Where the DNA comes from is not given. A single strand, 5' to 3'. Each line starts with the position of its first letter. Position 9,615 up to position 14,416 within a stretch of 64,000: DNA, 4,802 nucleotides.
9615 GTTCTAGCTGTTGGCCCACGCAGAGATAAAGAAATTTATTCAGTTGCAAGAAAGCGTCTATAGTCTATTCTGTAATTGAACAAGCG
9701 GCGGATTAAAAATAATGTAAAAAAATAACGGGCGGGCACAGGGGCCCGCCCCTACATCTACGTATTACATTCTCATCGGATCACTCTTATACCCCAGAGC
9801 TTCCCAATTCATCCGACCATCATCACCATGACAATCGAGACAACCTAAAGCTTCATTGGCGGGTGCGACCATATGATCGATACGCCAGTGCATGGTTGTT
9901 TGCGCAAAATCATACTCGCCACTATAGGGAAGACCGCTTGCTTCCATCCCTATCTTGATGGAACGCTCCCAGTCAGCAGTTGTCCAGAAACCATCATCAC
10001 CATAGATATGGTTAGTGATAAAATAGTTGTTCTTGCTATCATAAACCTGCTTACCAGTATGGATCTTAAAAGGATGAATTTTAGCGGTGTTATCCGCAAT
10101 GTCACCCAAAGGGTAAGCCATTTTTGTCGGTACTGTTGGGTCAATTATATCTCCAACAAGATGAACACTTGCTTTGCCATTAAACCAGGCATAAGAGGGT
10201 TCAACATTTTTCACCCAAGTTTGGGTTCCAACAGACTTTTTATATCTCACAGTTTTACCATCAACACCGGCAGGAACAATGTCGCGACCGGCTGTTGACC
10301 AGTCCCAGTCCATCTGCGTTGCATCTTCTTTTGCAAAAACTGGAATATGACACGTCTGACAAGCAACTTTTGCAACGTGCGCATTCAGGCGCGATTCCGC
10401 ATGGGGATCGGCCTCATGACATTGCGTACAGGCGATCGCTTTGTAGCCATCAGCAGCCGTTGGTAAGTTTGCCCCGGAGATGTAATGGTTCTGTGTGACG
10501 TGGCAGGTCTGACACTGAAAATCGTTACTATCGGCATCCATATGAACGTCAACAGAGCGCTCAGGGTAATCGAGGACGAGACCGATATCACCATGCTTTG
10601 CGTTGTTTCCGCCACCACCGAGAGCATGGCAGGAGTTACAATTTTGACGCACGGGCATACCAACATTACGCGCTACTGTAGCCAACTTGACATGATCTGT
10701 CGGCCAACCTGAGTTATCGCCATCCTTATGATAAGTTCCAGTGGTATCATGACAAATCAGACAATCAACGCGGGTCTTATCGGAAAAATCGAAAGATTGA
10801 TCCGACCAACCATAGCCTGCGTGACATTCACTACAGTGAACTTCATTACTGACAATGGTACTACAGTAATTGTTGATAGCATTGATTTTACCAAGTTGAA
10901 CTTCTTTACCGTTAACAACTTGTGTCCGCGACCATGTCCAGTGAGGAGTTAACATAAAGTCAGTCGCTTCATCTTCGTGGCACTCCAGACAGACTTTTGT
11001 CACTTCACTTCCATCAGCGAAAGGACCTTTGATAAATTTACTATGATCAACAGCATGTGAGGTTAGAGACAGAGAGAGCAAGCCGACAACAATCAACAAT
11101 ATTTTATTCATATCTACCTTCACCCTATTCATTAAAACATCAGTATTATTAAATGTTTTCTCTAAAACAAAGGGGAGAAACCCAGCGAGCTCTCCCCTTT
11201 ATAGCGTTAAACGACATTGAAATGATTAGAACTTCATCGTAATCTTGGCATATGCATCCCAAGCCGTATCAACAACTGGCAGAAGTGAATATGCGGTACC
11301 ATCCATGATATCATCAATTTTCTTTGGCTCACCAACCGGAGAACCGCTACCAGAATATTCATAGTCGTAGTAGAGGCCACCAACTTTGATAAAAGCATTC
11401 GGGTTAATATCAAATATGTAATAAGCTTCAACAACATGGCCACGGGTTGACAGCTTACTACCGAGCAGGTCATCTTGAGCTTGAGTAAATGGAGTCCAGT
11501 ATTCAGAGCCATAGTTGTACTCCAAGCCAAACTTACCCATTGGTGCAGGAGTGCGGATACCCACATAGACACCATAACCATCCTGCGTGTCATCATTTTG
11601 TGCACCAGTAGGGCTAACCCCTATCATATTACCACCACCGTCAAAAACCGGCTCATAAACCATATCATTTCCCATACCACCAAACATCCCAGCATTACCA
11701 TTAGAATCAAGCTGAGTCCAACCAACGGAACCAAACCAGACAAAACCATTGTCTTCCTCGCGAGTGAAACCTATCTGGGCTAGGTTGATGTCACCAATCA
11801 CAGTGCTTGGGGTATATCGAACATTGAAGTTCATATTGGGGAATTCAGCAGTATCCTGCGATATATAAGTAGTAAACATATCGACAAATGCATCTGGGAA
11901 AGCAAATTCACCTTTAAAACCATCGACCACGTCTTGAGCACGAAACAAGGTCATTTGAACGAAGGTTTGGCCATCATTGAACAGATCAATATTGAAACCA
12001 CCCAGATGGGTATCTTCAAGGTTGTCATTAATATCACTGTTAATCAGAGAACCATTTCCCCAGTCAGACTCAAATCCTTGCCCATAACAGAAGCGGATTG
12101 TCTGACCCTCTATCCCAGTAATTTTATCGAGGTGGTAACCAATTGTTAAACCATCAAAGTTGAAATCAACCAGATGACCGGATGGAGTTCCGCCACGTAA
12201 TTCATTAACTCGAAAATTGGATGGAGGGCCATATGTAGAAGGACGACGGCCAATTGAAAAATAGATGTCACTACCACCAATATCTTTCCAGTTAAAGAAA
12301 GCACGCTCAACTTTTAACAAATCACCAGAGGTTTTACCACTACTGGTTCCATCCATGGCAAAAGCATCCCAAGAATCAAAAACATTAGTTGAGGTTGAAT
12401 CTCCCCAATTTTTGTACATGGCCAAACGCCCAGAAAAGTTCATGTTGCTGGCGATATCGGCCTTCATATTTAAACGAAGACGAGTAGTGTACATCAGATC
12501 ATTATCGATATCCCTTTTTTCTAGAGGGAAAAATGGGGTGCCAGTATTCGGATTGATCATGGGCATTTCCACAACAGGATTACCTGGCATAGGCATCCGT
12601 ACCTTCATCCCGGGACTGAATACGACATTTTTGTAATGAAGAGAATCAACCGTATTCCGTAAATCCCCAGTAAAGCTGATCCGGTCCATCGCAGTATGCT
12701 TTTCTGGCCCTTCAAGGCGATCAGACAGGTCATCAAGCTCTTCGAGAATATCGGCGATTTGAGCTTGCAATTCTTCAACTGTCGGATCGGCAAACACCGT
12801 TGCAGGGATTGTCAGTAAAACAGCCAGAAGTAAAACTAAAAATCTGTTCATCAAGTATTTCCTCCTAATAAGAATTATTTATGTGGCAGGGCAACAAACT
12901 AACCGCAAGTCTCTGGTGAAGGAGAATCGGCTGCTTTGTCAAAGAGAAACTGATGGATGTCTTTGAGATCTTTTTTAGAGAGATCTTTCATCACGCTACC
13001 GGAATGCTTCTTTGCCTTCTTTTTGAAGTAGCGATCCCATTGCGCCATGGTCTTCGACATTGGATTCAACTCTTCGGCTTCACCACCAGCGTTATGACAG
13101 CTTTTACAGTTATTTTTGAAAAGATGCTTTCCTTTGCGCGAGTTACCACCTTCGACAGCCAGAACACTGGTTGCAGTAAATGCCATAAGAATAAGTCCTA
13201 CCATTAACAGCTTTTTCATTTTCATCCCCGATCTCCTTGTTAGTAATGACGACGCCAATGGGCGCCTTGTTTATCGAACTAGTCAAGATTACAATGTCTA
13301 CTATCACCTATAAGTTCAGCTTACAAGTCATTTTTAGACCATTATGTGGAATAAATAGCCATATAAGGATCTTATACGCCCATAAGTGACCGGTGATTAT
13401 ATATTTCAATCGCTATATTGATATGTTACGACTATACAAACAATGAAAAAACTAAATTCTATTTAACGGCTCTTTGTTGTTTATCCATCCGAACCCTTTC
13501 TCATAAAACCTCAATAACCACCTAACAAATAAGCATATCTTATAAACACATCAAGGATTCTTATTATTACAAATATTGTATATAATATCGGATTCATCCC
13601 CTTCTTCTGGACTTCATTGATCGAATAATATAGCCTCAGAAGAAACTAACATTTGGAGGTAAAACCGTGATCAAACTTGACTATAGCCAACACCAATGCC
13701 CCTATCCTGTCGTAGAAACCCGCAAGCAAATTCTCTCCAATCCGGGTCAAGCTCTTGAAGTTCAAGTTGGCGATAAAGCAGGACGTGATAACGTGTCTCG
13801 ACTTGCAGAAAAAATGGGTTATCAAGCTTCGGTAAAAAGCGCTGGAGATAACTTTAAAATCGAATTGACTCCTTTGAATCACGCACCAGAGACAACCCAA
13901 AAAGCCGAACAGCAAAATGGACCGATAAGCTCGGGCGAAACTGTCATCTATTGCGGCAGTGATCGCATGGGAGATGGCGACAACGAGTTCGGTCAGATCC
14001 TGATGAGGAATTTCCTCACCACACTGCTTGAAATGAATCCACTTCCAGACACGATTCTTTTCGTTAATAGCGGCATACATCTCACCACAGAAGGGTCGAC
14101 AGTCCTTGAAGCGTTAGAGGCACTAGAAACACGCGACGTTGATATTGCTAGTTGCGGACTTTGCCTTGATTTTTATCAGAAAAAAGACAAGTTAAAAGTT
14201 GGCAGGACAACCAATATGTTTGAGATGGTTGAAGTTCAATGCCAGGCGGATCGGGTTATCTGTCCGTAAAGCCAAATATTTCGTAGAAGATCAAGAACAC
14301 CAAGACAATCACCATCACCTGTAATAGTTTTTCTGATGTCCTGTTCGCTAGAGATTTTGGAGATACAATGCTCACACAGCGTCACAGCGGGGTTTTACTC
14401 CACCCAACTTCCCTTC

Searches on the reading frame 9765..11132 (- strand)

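Call 8: search_protein_families(library=pfam, proteins=[window:9765-11132:-], max_evalue=0.01)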
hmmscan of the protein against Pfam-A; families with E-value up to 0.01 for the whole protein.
window:9765-11132:- (455 aa): 5 families
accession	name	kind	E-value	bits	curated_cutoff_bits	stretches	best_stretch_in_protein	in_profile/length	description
PF11783.13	Cytochrome_cB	-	2e-56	191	22.1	1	274-437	2-172/173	Cytochrome c bacterial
PF14522.11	Cytochrome_C7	-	1.3e-09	38.2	24.8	1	195-262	6-66/67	Cytochrome c7 and related cytochrome c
PF14537.11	Cytochrom_c3_2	-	6.1e-09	36.7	25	1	95-170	4-65/79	Cytochrome c3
PF13435.11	Cytochrome_C554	-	0.00017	22.9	20.8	1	47-128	1-83/84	Cytochrome c554 and c-prime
PF09699.15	Paired_CXXCH_1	-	0.00043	20.4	20.6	0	42-56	26-40/41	Doubled CXXCH motif (Paired_CXXCH_1)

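Call 15: search_protein_families(library=ncbifam, proteins=[window:9765-11132:-], max_evalue=0.001)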
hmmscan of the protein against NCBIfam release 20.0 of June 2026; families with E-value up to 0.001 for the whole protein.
window:9765-11132:- (455 aa): 2 families
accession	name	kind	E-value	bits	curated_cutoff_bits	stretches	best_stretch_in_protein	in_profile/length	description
TIGR04315.1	octaheme_Shew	subfamily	8.9e-164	545.7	375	1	28-448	1-440/440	tetrathionate reductase family octaheme c-type cytochrome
TIGR03508.1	decahem_SO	subfamily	4e-09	36.3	192.2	1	160-265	32-127/258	DmsE family decaheme c-type cytochrome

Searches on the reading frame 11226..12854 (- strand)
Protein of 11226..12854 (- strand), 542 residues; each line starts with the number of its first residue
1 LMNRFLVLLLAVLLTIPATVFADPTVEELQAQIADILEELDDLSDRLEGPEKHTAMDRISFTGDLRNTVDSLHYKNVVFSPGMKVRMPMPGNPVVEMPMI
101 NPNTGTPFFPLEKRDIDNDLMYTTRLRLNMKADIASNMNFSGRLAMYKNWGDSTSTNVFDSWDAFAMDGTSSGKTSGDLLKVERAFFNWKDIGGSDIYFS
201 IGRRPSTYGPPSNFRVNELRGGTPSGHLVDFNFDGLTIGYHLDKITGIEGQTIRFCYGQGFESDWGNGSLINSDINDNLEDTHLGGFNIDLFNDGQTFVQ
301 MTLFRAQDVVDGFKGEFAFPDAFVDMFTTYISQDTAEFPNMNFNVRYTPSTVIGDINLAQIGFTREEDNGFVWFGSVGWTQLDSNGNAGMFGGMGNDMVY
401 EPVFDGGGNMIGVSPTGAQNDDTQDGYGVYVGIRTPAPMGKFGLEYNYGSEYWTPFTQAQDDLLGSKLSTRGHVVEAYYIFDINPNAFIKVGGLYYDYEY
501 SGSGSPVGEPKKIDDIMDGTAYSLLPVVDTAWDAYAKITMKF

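Call 8: search_protein_families(library=pfam, proteins=[window:11226-12854:-], max_evalue=0.01)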
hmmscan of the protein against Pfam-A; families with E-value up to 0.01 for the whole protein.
window:11226-12854:- (542 aa): 1 family
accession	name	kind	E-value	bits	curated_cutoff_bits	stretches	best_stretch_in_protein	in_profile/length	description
PF11853.14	DUF3373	-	5.1e-134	447.8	26.1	1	116-542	2-409/409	Protein of unknown function (DUF3373)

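Call 15: search_protein_families(library=ncbifam, proteins=[window:11226-12854:-], max_evalue=0.001)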
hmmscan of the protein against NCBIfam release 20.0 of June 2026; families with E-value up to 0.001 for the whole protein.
window:11226-12854:- (542 aa): 0 families

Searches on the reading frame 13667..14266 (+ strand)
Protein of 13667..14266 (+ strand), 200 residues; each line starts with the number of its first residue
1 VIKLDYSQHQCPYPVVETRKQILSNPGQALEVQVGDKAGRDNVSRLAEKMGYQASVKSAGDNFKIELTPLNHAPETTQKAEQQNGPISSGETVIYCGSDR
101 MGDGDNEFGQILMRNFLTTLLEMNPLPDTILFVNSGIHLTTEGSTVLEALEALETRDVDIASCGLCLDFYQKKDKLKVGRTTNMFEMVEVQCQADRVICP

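Call 8: search_protein_families(library=pfam, proteins=[window:13667-14266:+], max_evalue=0.01)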
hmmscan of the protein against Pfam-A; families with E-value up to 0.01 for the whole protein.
window:13667-14266:+ (200 aa): 1 family
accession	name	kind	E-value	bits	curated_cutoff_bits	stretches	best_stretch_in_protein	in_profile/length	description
PF01206.22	TusA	-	8.2e-12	45.3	28.6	1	2-66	1-67/70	Sulfurtransferase TusA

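Call 15: search_protein_families(library=ncbifam, proteins=[window:13667-14266:+], max_evalue=0.001)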
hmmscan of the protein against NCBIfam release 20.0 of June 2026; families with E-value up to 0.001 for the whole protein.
window:13667-14266:+ (200 aa): 1 family
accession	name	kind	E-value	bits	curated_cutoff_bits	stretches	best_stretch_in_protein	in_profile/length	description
TIGR03527.1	selenium_YedF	equivalog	2.6e-56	190.6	110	1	5-199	2-193/194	sulfurtransferase-like selenium metabolism protein YedF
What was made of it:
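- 13667..14269 (+): YedF, a selenium-metabolism marker. It is context only and is not shown to act on this gene. TIGR03527, 190.6 bits against a cut-off of 110 (call 15).
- Checked: A YedF gene is at 13667-14269 (TIGR03527, E 2.6e-56, call 15).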
